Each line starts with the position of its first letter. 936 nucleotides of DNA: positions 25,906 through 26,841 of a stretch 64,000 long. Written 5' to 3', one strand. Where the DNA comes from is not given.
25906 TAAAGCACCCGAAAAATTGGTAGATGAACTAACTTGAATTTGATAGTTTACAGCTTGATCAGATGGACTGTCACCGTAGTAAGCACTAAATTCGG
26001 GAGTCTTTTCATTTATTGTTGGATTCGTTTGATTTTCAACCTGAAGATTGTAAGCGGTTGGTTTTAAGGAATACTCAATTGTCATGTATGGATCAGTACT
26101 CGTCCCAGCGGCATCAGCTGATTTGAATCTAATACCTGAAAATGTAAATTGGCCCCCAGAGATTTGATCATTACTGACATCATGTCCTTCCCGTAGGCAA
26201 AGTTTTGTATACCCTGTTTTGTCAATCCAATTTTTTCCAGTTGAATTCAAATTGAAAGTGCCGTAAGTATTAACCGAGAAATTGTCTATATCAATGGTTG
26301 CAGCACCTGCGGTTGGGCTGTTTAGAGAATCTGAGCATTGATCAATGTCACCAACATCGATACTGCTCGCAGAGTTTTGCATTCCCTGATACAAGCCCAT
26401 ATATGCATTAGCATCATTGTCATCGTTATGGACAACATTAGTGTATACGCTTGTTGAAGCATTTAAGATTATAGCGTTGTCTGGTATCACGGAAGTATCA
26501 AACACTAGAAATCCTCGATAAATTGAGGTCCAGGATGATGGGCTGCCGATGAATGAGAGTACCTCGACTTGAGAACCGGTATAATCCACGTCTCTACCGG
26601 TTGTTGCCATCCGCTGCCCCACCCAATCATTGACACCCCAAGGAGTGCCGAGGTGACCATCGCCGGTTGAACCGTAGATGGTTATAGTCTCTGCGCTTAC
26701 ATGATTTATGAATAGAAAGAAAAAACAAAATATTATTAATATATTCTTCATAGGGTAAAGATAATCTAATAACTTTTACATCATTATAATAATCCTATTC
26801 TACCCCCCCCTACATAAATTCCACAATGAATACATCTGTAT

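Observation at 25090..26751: Secreted 553-aa protein built from two tandem approximately 230-aa homologous domains, embedded in the glycan locus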

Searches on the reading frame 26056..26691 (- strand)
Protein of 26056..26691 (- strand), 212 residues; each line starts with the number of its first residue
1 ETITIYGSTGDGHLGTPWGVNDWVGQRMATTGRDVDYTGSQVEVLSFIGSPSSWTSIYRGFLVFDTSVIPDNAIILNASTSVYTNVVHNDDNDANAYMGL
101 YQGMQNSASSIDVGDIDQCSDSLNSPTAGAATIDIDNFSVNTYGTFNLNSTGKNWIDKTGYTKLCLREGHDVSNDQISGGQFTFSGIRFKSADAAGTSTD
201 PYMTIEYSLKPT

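Call 17: search_solved_structures(query=A1, max_evalue=10, show_alignments=3)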
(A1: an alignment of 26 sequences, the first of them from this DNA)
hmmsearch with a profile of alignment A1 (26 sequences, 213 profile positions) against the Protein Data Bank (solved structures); distinct sequences matched with E-value up to 10: 1.
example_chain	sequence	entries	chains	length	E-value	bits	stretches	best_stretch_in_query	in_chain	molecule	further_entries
7qdv_A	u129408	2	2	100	0.36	13.7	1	53-91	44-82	BBA14 (OrfD)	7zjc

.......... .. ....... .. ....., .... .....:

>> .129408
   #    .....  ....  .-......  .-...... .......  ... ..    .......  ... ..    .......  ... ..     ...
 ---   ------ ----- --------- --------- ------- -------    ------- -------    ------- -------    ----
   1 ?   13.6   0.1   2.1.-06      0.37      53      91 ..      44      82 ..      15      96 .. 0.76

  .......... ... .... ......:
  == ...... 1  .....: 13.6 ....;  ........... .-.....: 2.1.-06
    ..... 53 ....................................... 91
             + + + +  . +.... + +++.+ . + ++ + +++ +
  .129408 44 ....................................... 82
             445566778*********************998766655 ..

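Call 18: search_protein_families(library=ncbifam, alignment_id=A1, max_evalue=0.1)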
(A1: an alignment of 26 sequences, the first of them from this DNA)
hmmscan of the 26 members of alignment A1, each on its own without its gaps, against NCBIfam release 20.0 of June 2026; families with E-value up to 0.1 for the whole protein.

A. member 1, seq(212 aa): 1 family
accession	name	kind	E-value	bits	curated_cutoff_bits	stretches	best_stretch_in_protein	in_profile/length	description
NF033679.1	DNRLRE_dom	domain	1.1e-05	25.6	34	1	47-206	21-164/164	DNRLRE domain-containing protein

B. families by the number of members that match (of 26 scanned): 4 families
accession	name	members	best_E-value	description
NF033679.1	DNRLRE_dom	25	2.9e-12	DNRLRE domain-containing protein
TIGR00601.1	rad23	1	0.024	UV excision repair protein Rad23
NF041330.1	BimD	1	0.089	protein BimD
NF033080.0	AAC_3_II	1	0.093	AAC(3)-II family aminoglycoside N-acetyltransferase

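Call 19: search_protein_families(library=pfam, alignment_id=A1, max_evalue=0.1)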
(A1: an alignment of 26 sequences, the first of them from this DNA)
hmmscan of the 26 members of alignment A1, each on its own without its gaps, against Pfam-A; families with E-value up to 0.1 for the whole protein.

A. member 1, seq(212 aa): 0 families

B. families by the number of members that match (of 26 scanned): 5 families
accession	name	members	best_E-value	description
PF00688.24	TGFb_propeptide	9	0.0021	TGF-beta propeptide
PF24517.2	CBM96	3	0.00047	Carbohydrate-binding module family 96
PF06848.17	Disaggr_repeat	2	0.016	Disaggregatase related repeat domain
PF11824.13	DUF3344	1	0.007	Protein of unknown function (DUF3344)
PF11693.13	DUF2990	1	0.06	Protein of unknown function (DUF2990)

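Call 21: predict_structure(alignment_id=A1)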
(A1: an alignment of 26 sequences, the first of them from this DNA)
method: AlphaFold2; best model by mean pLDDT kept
length: 212 residues; sequences in the alignment: 26
mean_pLDDT: 94.4   pTM: 0.91
mean pLDDT of the five models: 94.4, 94.3, 94.2, 93.8, 93.1
residues with pLDDT >= 90: 183; 70-90: 24; 50-70: 5; < 50: 0
segments of 3 or more residues with pLDDT < 50: none
pLDDT, mean of each block of 10 residues (from residue 1): 96 91 90 95 92 86 97 97 97 96 96 96 95 97 98 97 98 92 95 91 96 66
secondary structure, 60 per line:
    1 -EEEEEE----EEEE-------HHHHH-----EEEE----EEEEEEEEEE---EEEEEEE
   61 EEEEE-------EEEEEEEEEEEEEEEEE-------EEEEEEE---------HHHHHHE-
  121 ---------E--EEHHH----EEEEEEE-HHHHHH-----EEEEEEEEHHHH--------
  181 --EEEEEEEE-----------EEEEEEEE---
elements in order: E2-7 E12-15 H23-27 E33-36 E41-50 E54-65 E73-89 E97-103 H113-118 E142-148 H150-155 E161-168 H169-172 E183-190 E202-209

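Call 25: fold_search(model_id=the predicted structure, library=pdb)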
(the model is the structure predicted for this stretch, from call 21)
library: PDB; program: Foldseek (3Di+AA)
matches with E <= 10: 864; with E <= 0.001: 9
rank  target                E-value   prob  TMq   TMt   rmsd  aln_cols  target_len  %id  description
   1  8wab_A                1.7e-06  1.00  0.57  0.67   5.3       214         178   11  Crystal structure of a chondroitin sulfate-binding carbohydrate binding module of a chondroitinase (released 2024-01-17)
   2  8wab_B                2.2e-06  1.00  0.60  0.71   5.0       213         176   10  Crystal structure of a chondroitin sulfate-binding carbohydrate binding module of a chondroitinase (released 2024-01-17)
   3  4ycg_A                1.7e-05  1.00  0.40  0.43   8.0       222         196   12  Pro-bone morphogenetic protein 9 (released 2015-03-04)
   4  4yci_B                2.5e-05  1.00  0.36  0.41  11.3       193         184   15  non-latent pro-bone morphogenetic protein 9 (released 2015-03-04)
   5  4ycg_B                3.9e-05  1.00  0.42  0.44   7.5       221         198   13  Pro-bone morphogenetic protein 9 (released 2015-03-04)
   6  4yci_A                4.6e-05  1.00  0.35  0.38  14.2       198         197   13  non-latent pro-bone morphogenetic protein 9 (released 2015-03-04)
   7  1gny_A                3.4e-04  1.00  0.39  0.50   7.4       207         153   11  xylan-binding module CBM15 (released 2001-11-29)
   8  7vbo                  4.7e-04  1.00  0.51  0.58   6.6       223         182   13  Alginate binding domain CBM (released 2022-09-07)
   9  6sf2_F                5.6e-04  1.00  0.40  0.52   5.6       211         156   10  Ternary complex of human bone morphogenetic protein 9 (BMP9) growth factor domain, its prodomain and extracellular dom (released 2020-04-08)
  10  7vrp_J                5.4e-03  0.16  0.19  0.11  24.3       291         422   12  Structure of infectious bursal disease virus Gx strain (released 2022-03-30)
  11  1us2_A                5.7e-03  0.97  0.36  0.18   8.7       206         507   10  Xylanase10C (mutant E385A) from Cellvibrio japonicus in complex with xylopentaose (released 2003-12-18)
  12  3c8x                  5.7e-03  0.82  0.31  0.38   9.8       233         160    8  Crystal structure of the ligand binding domain of human Ephrin A2 (Epha2) receptor protein kinase (released 2008-03-25)
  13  7l2z_C                1.1e-02  0.98  0.36  0.14   5.2       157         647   11  Bacterial cellulose synthase BcsB hexamer (released 2021-03-24)
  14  7yaq                  1.4e-02  0.75  0.29  0.37  10.8       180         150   11  Phloem lectin (PP2)C34S mutant (released 2023-03-08)
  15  2df7_Q                2.1e-02  0.08  0.16  0.10  23.6       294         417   12  Crystal structure of infectious bursal disease virus VP2 subviral particle (released 2006-06-27)
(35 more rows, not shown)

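Call 50: search_protein_representatives(alignment_id=A1)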
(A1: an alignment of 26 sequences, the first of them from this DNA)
Query: 26 sequences, 213 profile positions. Proteins with E-value up to 0.001 (for the whole library): 15277; up to 1e-10: 9982; up to 1e-30: 2813. The best 150 are listed.
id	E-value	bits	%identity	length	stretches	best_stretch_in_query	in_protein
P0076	1.0e-177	603.7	-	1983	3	3-210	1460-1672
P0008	2.6e-158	540.3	-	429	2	3-209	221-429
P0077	1.6e-114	397.2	-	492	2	1-210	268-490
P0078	2.7e-112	389.9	-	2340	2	2-211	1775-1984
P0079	6.7e-109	378.8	-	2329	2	2-212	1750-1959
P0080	9.9e-109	378.3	-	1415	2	2-212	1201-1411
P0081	8.1e-107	372.0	-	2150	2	1-212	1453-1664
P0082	2.0e-106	370.7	-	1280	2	4-212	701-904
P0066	2.1e-102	357.6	-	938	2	3-211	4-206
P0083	4.6e-102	356.5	-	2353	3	2-211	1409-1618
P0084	7.9e-102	355.7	-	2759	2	2-211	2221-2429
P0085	1.6e-97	341.6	-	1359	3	3-209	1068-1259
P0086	8.8e-97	339.2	-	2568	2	2-209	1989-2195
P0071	4.5e-93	327.1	-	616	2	1-209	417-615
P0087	9.5e-93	326.0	-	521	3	2-211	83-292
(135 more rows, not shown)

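Call 54: find_related_loci(query=A2, collection=genome_contigs, flank=8000)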
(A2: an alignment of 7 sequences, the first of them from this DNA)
Query A2 (212 aa) in genome_contigs; peptide patterns used: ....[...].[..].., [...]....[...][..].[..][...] (x = any residue, [..] = any of these).
62 stretches matched a pattern; 24 encode a relative of the query (tblastn E <= 1e-3); 24 distinct loci.
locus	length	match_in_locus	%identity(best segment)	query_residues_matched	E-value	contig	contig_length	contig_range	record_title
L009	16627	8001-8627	89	1-209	2e-125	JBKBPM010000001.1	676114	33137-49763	MAG: Candidatus Paceibacteria bacterium isolate 21H_026.bin.18 NODE_12_length_676114_cov_195.947735, whole genome shotgu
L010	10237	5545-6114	43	23-209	3e-44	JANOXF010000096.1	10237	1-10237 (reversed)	MAG: Candidatus Kaiserbacteria bacterium isolate VAR_35_metabat_256 VAR_35_k141_2613647, whole genome shotgun sequence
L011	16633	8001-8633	40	2-209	7e-43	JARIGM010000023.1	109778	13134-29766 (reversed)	MAG: Candidatus Kaiserbacteria bacterium isolate CullarsAll.DT.26 k141_1030002, whole genome shotgun sequence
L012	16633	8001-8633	39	2-209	6e-42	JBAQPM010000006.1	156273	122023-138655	MAG: Minisyncoccia bacterium isolate MFD12001_ilm_asm_bin22 k127_2586, whole genome shotgun sequence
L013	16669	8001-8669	42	1-212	2e-46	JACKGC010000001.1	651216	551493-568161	MAG: Candidatus Nomurabacteria bacterium isolate HK-STAS-PATE-21 HK-STAS-PATE-21_1, whole genome shotgun sequence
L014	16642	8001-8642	34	1-209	5e-36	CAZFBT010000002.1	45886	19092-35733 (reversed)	MAG TPA_asm: uncultured Candidatus Saccharibacteria bacterium isolate binchicken_co107_473 genome assembly, contig: NODE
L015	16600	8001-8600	39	10-209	3e-41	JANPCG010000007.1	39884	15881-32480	MAG: Candidatus Kaiserbacteria bacterium isolate VAR_78_metabat_560 VAR_78_k141_864504, whole genome shotgun sequence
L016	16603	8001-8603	37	10-207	7e-33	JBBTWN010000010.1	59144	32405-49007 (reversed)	MAG: Patescibacteria group bacterium isolate H41-bin081 H41_bin081_000000000010, whole genome shotgun sequence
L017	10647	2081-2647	34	23-208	6e-33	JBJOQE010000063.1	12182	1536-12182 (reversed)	MAG: Candidatus Parcubacteria bacterium isolate whiteclaycreek2_2019_sw_WHONDRS-S19S_0038_B_bin.31 scaffold_1915630, who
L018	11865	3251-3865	36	6-207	1e-32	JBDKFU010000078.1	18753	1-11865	MAG: Candidatus Parcubacteria bacterium isolate farmington_2019_sw_WHONDRS-S19S_0053_B_bin.127 scaffold_2254542, whole g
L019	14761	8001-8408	30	58-207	2e-9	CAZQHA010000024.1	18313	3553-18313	MAG TPA_asm: uncultured Planctomycetaceae bacterium isolate SRP287051_co1_201 genome assembly, contig: NODE_4244_length_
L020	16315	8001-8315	36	59-167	7e-8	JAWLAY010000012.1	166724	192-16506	MAG: Lysobacteraceae bacterium isolate AC1.55 AC1.55.fa-12, whole genome shotgun sequence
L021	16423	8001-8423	25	58-207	4e-6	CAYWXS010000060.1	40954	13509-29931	MAG TPA_asm: uncultured Anaerolinea sp. isolate SRP284006_co1_157 genome assembly, contig: NODE_1324_length_40954_cov_10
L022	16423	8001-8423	27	58-210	9e-6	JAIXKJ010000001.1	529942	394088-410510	MAG: Anaerolineales bacterium isolate UW1SPNA009 one-stage_bin009_NODE_27, whole genome shotgun sequence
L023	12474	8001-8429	27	58-207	1e-5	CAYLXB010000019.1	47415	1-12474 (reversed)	MAG TPA_asm: uncultured Anaerolineaceae bacterium isolate SRP278314_co1_233 genome assembly, contig: NODE_962_length_474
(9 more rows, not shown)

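Call 83: fold_search(model_id=the predicted structure, library=viral)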
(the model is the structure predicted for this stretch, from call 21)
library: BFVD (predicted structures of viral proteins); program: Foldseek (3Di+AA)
matches with E <= 10: 1222; with E <= 0.001: 20
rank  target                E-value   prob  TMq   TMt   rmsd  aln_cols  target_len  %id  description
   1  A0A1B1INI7            3.2e-17  1.00  0.87  0.52   2.6       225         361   25  (no name in the UniProt tables at hand)
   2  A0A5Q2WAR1            4.2e-15  1.00  0.87  0.41   2.3       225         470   20  (no name in the UniProt tables at hand)
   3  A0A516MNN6            3.7e-10  1.00  0.72  0.68   4.0       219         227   17  (no name in the UniProt tables at hand)
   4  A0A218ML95            1.2e-08  1.00  0.73  0.69   3.4       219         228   14  Uncharacterized protein [uncultured virus]
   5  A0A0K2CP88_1          6.4e-08  1.00  0.51  0.17   6.4       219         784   13  Carbohydrate-binding module family 96 domain-containing protein [Brevibacillus phage SecTim467]
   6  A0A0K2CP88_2          6.2e-07  1.00  0.52  0.17   5.4       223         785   15  Carbohydrate-binding module family 96 domain-containing protein [Brevibacillus phage SecTim467]
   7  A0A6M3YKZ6            8.2e-07  1.00  0.51  0.15   6.0       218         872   15  (no name in the UniProt tables at hand)
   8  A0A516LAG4            8.6e-07  1.00  0.60  0.22   7.7       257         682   12  (no name in the UniProt tables at hand)
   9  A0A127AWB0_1          1.8e-06  1.00  0.51  0.10   6.1       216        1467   12  Pectate lyase [Bacillus phage SP-15]
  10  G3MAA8                2.0e-06  1.00  0.52  0.22   6.1       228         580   12  Gp367 [Bacillus phage G]
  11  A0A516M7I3            1.9e-05  1.00  0.52  0.26   8.1       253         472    9  (no name in the UniProt tables at hand)
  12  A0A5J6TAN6            3.1e-05  1.00  0.53  0.22   5.2       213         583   12  (no name in the UniProt tables at hand)
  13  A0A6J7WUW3            4.8e-05  1.00  0.54  0.14   7.0       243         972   14  Fibronectin type-III domain-containing protein [uncultured Caudovirales phage]
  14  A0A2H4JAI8            1.1e-04  1.00  0.59  0.24   5.5       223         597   13  Putative structural protein [uncultured Caudovirales phage]
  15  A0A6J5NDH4            1.1e-04  0.99  0.33  0.13  12.9       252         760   12  PASTA_pknB domain containing protein [uncultured Caudovirales phage]
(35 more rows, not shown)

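Call 84: find_related_loci(query=A2, collection=viral_contigs, flank=6000)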
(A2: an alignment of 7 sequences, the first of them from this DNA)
Query A2 (212 aa) in viral_contigs; peptide patterns used: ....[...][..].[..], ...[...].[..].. (x = any residue, [..] = any of these).
106 stretches matched a pattern; 10 encode a relative of the query (tblastn E <= 1e-3); 10 distinct loci.
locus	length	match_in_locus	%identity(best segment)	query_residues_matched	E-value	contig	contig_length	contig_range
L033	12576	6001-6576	31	2-208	1e-22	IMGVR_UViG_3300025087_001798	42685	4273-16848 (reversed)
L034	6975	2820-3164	34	57-176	2e-14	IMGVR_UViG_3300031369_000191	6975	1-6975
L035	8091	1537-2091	25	3-207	2e-12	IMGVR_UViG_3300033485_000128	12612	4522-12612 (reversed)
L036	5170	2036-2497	31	53-212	1e-10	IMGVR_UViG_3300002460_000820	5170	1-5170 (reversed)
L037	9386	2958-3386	26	49-195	5e-10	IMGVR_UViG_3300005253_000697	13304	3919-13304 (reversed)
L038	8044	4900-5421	30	23-203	1e-9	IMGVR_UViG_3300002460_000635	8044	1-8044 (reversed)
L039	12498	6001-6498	30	38-205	2e-9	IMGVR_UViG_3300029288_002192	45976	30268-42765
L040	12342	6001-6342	30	51-173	3e-9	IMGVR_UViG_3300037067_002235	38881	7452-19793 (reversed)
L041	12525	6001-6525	31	54-201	2e-7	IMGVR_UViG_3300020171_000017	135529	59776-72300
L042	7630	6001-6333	32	57-174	8e-7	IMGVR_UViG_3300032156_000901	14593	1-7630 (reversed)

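Call 87: search_protein_families(library=phrogs, proteins=[L033:1903-2979:+, L033:4912-5949:+, L033:5995-6822:+, L033:6824-8086:+, L033:8711-12460:+, L039:2202-5279:+, L039:5851-6798:+, L039:6795-7625:+, L039:7896-10322:+], max_evalue=0.001)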
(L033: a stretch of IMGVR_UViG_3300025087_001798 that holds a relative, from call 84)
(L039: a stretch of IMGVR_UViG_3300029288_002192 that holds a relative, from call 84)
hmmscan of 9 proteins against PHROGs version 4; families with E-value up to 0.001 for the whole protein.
L033:1903-2979:+ (358 aa): 1 family
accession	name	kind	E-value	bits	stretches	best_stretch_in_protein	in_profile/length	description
phrog_3139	-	other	6.7e-45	154.6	1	12-279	19-297/387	aminotransferase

L033:4912-5949:+ (345 aa): 0 families

L033:5995-6822:+ (275 aa): 0 families

L033:6824-8086:+ (420 aa): 3 families
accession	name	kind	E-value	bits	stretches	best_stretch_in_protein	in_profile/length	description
phrog_8469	-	tail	2.6e-12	47.7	1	15-112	14-108/303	tail fiber protein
phrog_30299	-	tail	2.1e-07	31.2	1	15-103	14-101/425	tail fiber protein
phrog_6427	-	unknown function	1.4e-05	24.7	1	21-199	21-195/675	-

L033:8711-12460:+ (1249 aa): 0 families

L039:2202-5279:+ (1025 aa): 1 family
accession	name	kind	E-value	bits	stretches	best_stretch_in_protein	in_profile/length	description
phrog_12240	-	unknown function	1.6e-05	25.6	1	421-616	9-211/387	-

L039:5851-6798:+ (315 aa): 0 families

L039:6795-7625:+ (276 aa): 1 family
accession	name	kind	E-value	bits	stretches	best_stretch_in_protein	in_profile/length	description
phrog_11431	-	head and packaging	4.7e-05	23.2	1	25-90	86-150/578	virion structural protein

L039:7896-10322:+ (808 aa): 0 families
